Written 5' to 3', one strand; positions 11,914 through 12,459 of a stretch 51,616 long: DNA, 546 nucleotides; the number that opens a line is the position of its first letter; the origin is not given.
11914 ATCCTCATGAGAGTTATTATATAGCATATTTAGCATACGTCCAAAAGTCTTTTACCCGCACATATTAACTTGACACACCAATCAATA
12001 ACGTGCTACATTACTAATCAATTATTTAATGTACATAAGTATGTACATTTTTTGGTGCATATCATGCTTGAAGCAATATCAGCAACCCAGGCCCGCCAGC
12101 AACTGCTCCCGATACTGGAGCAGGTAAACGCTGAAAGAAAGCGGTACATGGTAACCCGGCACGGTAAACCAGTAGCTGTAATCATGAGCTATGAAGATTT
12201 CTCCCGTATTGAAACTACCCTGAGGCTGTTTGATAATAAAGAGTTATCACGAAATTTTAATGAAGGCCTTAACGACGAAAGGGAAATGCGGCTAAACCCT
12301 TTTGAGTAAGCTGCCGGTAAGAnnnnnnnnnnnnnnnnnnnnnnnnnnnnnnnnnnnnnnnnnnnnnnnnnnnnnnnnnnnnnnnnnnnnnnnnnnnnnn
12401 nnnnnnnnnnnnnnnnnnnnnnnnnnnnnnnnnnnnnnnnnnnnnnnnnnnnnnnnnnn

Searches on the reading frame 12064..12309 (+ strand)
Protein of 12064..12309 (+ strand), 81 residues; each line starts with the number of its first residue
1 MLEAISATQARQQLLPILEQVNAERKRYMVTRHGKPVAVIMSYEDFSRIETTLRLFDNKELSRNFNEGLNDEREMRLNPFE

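Call 3: search_protein_families(library=pfam, proteins=[window:12064-12309:+], max_evalue=1)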
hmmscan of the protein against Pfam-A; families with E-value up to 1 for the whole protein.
window:12064-12309:+ (81 aa): 3 families
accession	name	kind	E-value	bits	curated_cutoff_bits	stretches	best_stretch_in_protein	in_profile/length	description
PF02604.26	PhdYeFM_antitox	-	1.8e-16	60.1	29.8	1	4-70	3-69/74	Antitoxin Phd_YefM, type II toxin-antitoxin system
PF18506.7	RelB-like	-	0.00058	20.1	27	1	25-53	3-31/62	RelB Antitoxin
PF12910.14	PHD_like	-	0.014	15.9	27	1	1-46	1-47/141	Antitoxin of toxin-antitoxin, RelE / RelB, TA system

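Call 4: search_protein_families(library=ncbifam, proteins=[window:12064-12309:+], max_evalue=1)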
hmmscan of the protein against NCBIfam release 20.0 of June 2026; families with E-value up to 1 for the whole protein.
window:12064-12309:+ (81 aa): 2 families
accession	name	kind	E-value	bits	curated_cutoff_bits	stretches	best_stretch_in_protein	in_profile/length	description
TIGR01552.1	phd_fam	subfamily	4.1e-14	51.7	20.8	1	4-56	1-52/53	type II toxin-antitoxin system prevent-host-death family antitoxin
NF008499.0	PRK11409.1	equivalog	4e-05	23.7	121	1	3-61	2-60/83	YoeB-YefM toxin-antitoxin system antitoxin YefM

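Call 70: search_solved_structures(query=window:12064-12309:+, max_evalue=0.01, show_alignments=3)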
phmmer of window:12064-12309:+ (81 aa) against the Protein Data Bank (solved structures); distinct sequences matched with E-value up to 0.01: 4.
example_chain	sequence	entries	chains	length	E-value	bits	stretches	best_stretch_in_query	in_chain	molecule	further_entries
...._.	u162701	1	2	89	3.8e-07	33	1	8-72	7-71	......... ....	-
3cto_A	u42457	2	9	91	5.4e-07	32.5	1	4-69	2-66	Uncharacterized protein Rv3357/MT3465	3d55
3oei_A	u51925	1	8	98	6.6e-07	32.2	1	4-69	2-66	RelJ (Antitoxin Rv3357)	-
8yxv_B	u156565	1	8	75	0.0033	20.5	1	2-69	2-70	Antitoxin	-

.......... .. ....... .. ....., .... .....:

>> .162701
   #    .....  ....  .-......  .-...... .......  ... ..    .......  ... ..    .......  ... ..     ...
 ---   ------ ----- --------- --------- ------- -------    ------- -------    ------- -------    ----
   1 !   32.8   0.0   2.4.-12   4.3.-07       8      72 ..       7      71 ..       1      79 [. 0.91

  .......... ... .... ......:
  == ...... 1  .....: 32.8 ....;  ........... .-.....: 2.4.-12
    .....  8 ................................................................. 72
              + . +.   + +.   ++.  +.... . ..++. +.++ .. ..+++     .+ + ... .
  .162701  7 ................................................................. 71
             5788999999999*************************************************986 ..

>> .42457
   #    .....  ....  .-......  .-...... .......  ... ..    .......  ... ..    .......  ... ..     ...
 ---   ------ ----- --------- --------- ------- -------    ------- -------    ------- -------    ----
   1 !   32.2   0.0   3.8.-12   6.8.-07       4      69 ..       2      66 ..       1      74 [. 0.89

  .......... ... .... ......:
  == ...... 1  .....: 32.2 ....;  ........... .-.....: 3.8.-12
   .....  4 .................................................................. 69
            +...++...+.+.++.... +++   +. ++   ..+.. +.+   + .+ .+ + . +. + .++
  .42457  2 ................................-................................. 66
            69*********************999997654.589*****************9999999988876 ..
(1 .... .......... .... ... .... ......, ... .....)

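Call 92: find_homologous_proteins(query=window:12064-12309:+, max_evalue=0.000001)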
Query window:12064-12309:+ (81 aa): 6 proteins with E <= 0.000001 among 7 candidates.
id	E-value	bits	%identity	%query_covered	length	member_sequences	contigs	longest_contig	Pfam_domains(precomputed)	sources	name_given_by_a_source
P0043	4.5e-45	167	100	100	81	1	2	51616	PF02604.27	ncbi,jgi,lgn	-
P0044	3.2e-17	79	52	90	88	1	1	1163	PF02604.27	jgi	jgi:antitoxin YefM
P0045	8.1e-17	78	49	95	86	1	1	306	PF02604.27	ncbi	-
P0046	2.6e-16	76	49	95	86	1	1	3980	PF02604.27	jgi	jgi:antitoxin YefM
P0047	6.5e-16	75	52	95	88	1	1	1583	PF02604.27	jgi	-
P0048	2.2e-14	70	49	95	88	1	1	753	PF02604.27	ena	-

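Call 93: find_encoding_contigs(protein=P0046, flank=4000, max_places=2)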
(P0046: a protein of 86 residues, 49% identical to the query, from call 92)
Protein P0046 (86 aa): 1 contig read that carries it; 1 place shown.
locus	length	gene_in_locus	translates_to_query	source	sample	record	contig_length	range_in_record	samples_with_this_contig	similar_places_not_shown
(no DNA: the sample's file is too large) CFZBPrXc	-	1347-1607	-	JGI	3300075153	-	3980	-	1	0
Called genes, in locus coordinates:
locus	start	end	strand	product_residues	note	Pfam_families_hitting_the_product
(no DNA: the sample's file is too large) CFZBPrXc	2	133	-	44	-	?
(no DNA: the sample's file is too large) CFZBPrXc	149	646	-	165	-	PF01467:CTP_transf_like, PF08218:Citrate_ly_lig (weak)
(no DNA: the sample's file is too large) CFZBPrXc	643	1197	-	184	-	PF03602:Cons_hypoth95, PF05175:MTS (weak)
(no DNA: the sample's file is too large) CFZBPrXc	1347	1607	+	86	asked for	PF02604:PhdYeFM_antitox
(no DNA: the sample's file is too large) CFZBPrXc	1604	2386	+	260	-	PF12804:NTP_transf_3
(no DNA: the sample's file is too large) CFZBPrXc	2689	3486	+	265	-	PF01547:SBP_bac_1, PF13531:SBP_bac_11, PF12974:Phosphonate-bd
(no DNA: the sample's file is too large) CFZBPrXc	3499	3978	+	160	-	?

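Call 94: find_encoding_contigs(protein=P0043, flank=1000, max_places=3)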
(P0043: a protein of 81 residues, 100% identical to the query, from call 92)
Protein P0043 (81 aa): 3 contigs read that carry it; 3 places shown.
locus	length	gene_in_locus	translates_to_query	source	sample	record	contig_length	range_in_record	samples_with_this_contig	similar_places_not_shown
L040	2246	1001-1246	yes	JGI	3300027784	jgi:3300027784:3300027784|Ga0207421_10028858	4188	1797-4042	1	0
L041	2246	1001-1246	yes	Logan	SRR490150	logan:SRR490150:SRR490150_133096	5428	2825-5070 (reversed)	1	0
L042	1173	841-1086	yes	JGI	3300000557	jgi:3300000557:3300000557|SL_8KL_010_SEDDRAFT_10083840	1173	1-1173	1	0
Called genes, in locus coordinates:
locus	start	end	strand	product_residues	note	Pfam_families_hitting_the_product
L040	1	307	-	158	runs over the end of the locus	PF01467:CTP_transf_like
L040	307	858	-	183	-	PF03602:Cons_hypoth95, PF05175:MTS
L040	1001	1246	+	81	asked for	PF02604:PhdYeFM_antitox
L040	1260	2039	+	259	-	PF12804:NTP_transf_3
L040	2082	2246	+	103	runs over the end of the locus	?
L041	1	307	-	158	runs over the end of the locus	PF01467:CTP_transf_like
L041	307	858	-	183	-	PF03602:Cons_hypoth95, PF05175:MTS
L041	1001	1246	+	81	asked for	PF02604:PhdYeFM_antitox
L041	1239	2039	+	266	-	PF12804:NTP_transf_3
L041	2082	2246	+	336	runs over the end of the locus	PF13379:NMT1_2, PF09084:NMT1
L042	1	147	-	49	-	?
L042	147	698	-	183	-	PF03602:Cons_hypoth95, PF05175:MTS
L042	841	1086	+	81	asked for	PF02604:PhdYeFM_antitox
